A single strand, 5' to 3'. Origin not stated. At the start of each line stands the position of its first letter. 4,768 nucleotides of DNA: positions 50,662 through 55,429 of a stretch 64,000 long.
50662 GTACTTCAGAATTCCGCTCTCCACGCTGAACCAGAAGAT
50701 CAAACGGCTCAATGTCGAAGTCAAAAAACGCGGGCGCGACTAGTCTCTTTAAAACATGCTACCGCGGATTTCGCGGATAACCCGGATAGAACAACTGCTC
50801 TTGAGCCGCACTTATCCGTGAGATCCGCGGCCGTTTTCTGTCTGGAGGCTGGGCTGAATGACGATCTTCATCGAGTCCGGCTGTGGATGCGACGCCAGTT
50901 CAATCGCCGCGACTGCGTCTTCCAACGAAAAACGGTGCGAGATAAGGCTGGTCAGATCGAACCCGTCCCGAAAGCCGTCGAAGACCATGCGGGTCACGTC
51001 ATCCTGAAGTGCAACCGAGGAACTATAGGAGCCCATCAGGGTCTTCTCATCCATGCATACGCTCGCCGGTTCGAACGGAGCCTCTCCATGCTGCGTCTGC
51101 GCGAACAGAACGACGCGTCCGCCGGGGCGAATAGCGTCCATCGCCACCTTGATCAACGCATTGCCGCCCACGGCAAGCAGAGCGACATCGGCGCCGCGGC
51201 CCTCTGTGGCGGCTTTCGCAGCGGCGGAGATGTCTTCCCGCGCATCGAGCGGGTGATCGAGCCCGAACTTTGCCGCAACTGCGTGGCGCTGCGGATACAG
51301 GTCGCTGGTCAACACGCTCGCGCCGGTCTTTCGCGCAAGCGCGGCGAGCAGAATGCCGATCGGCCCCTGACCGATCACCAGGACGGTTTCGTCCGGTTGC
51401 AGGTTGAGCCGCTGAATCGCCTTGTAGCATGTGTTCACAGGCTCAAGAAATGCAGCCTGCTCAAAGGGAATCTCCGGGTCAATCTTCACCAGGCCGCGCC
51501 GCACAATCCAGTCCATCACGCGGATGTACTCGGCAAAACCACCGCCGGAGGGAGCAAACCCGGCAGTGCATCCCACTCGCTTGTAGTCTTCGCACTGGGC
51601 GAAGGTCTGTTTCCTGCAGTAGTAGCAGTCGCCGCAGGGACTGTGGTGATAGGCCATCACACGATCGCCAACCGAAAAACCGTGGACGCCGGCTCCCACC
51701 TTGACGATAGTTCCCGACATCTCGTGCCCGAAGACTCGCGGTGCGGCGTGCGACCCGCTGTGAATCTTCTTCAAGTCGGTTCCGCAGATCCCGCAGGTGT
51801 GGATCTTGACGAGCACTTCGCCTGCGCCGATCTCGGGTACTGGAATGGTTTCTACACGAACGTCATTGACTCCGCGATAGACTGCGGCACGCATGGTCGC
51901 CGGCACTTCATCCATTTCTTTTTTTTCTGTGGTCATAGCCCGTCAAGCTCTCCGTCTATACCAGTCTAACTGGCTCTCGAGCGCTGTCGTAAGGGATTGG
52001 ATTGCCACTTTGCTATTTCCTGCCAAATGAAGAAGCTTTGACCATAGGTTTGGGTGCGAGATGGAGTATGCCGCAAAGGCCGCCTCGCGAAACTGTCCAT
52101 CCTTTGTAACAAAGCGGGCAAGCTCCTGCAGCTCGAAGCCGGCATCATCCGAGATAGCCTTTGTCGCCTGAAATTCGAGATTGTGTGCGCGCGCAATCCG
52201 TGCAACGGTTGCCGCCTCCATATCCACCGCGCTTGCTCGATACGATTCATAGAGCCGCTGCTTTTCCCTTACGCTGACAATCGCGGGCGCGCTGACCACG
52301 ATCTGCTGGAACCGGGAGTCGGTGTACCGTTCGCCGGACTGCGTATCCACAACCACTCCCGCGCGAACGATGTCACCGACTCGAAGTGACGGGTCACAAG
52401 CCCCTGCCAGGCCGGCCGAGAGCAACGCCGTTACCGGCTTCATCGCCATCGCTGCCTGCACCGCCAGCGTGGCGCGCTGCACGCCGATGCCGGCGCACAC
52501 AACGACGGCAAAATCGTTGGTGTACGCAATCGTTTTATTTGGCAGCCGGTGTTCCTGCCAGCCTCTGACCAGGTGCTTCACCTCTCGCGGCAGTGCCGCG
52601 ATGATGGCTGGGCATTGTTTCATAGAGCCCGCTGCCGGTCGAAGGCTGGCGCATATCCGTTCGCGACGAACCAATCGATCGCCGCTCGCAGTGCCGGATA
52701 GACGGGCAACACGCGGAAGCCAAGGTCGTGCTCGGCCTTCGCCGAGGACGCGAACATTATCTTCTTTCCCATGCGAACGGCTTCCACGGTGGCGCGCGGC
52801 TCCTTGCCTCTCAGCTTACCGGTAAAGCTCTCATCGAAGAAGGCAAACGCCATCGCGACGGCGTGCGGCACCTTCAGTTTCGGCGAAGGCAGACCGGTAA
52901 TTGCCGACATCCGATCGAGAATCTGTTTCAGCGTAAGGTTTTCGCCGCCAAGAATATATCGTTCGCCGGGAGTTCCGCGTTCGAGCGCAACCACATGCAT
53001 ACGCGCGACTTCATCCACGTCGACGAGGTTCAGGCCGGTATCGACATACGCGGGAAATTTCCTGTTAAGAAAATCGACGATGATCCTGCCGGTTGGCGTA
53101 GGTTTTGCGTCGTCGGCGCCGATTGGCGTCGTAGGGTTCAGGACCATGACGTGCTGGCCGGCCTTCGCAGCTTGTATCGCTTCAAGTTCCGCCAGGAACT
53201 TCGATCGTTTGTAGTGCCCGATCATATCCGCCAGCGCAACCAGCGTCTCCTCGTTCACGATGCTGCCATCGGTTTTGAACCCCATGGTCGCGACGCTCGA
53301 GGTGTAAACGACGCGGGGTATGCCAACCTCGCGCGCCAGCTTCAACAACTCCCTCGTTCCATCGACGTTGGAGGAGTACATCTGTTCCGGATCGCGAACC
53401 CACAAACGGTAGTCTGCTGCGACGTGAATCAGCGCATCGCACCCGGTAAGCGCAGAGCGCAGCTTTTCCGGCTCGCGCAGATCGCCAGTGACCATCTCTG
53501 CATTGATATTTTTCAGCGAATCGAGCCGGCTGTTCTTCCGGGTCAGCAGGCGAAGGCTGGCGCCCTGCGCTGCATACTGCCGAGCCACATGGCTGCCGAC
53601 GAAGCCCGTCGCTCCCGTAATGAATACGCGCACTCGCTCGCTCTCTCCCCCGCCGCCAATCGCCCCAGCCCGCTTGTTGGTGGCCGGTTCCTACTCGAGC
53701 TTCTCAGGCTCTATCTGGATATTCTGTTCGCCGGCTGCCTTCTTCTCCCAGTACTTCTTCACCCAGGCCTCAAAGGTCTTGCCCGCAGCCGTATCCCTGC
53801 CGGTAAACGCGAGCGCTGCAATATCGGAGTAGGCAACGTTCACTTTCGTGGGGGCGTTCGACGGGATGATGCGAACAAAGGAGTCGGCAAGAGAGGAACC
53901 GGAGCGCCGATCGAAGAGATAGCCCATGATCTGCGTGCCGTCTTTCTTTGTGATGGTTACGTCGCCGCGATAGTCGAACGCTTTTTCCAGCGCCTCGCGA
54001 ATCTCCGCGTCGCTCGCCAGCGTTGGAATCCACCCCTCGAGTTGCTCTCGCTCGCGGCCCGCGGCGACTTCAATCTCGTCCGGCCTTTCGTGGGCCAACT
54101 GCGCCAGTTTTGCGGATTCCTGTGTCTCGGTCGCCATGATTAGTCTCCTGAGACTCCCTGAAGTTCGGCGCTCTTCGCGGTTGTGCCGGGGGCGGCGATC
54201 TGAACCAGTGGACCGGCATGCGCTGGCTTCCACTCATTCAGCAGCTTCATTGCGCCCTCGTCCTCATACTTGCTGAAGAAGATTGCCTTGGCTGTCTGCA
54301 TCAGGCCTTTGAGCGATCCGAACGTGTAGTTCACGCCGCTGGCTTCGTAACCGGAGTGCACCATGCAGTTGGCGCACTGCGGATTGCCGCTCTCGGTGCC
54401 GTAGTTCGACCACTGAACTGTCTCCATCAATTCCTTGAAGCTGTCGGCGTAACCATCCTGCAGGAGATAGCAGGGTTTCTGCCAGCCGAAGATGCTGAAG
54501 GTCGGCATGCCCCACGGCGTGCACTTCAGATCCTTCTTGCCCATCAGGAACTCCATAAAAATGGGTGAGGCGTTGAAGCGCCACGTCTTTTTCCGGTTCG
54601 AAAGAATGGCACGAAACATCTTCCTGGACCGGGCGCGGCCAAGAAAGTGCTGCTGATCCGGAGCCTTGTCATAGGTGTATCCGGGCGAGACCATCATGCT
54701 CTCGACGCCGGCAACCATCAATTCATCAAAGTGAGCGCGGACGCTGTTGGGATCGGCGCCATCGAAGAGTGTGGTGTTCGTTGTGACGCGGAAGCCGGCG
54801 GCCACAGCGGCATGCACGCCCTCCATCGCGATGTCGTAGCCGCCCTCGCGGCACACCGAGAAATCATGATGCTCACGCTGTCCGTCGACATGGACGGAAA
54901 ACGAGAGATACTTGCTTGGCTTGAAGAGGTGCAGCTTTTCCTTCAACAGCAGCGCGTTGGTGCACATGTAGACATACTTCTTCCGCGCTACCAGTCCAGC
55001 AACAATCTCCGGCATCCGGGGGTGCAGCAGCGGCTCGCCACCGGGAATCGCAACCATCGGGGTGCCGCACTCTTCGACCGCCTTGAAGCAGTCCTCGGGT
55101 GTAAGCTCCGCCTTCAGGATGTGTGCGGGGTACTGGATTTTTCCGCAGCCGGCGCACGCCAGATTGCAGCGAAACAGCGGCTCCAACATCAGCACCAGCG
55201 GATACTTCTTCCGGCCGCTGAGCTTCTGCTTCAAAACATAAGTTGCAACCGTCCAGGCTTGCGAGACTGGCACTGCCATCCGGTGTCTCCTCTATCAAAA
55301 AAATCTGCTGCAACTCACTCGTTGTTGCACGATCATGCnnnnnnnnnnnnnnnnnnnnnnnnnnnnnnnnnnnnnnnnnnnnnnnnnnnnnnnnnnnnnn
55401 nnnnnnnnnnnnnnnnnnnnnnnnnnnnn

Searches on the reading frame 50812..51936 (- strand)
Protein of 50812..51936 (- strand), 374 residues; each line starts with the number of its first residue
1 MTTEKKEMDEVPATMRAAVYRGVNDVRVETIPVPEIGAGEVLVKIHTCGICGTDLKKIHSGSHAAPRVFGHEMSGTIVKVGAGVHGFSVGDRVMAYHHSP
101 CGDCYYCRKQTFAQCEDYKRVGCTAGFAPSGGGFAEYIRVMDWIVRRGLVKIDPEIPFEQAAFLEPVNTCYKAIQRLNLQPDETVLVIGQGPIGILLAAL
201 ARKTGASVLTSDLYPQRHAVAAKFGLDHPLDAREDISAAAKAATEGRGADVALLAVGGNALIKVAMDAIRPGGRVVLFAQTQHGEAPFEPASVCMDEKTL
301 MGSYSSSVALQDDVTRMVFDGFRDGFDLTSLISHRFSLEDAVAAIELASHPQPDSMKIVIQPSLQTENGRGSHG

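Call 21: search_protein_families(library=pfam, proteins=[window:50812-51936:-], max_evalue=0.00001)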
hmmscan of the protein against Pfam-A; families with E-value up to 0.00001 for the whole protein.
window:50812-51936:- (374 aa): 4 families
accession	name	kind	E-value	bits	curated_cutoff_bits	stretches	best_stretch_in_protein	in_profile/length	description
PF08240.17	ADH_N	-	3.9e-27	95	23.5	1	37-142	1-96/104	Alcohol dehydrogenase GroES-like domain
PF00107.32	ADH_zinc_N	-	5.7e-21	75.3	31.8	1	192-313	1-119/129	Zinc-binding dehydrogenase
PF13602.12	ADH_zinc_N_2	-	6e-08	34.1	27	1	225-347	2-122/134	Zinc-binding dehydrogenase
PF16912.11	Glu_dehyd_C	-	8.1e-07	29.2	34.9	1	168-360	11-209/211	Glucose dehydrogenase C-terminus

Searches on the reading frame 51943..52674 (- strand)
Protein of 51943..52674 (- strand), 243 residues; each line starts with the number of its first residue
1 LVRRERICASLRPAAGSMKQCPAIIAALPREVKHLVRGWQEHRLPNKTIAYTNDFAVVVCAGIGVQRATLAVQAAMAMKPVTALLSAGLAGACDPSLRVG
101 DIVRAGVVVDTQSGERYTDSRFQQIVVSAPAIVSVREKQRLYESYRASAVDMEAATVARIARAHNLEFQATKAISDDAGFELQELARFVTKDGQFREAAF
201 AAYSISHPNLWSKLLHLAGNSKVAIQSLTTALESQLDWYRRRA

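Call 21: search_protein_families(library=pfam, proteins=[window:51943-52674:-], max_evalue=0.00001)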
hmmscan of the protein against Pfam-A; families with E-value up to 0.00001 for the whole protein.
window:51943-52674:- (243 aa): 1 family
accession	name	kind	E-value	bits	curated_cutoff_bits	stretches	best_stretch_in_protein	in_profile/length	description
PF01048.26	PNP_UDP_1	-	1.1e-18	68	25.1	2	133-184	155-206/233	Phosphorylase superfamily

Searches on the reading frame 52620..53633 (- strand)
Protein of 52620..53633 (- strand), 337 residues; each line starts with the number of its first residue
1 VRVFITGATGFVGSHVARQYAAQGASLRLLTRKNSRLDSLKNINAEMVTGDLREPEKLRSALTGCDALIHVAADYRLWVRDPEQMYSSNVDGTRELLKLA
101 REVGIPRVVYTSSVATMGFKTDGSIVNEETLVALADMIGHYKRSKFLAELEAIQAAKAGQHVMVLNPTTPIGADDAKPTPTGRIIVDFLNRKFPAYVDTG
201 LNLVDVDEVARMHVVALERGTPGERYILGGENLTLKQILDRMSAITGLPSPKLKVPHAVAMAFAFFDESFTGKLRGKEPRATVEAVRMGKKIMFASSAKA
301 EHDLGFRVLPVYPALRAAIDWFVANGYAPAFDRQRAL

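Call 21: search_protein_families(library=pfam, proteins=[window:52620-53633:-], max_evalue=0.00001)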
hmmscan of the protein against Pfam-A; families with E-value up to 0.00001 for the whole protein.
window:52620-53633:- (337 aa): 8 families
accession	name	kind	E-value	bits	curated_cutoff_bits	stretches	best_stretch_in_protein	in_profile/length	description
PF01370.27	Epimerase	-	1.8e-32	113.1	20.9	1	3-229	1-240/240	NAD dependent epimerase/dehydratase family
PF01073.25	3Beta_HSD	-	1.5e-21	77.1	22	1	5-217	2-229/280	3-beta hydroxysteroid dehydrogenase/isomerase family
PF13460.12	NAD_binding_10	-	1.2e-17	64.8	27.2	1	7-148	1-127/184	NAD(P)H-binding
PF07993.18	NAD_binding_4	-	1.1e-16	61.2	20.1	1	56-178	80-211/258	Male sterility protein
PF05368.20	NmrA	-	1.1e-15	58.5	27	1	2-113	4-107/298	NmrA-like family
PF16363.11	GDP_Man_Dehyd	-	3.7e-13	50.1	27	1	4-131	1-146/332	GDP-mannose 4,6 dehydratase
PF02719.21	Polysacc_synt_2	-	3e-09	36.9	20.2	1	3-113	1-128/293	Polysaccharide biosynthesis protein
PF04321.23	RmlD_sub_bind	-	1.7e-07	31.1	27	1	1-116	1-104/287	RmlD substrate binding domain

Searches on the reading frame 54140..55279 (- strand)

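Call 21: search_protein_families(library=pfam, proteins=[window:54140-55279:-], max_evalue=0.00001)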
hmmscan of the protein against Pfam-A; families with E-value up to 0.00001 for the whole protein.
window:54140-55279:- (379 aa): 2 families
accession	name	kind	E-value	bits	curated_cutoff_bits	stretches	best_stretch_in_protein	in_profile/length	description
PF11946.13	DUF3463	-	2e-57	193.2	31.3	1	195-327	1-132/134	Domain of unknown function (DUF3463)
PF04055.27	Radical_SAM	-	4.3e-19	69.7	29.5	1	35-186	4-165/166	Radical SAM superfamily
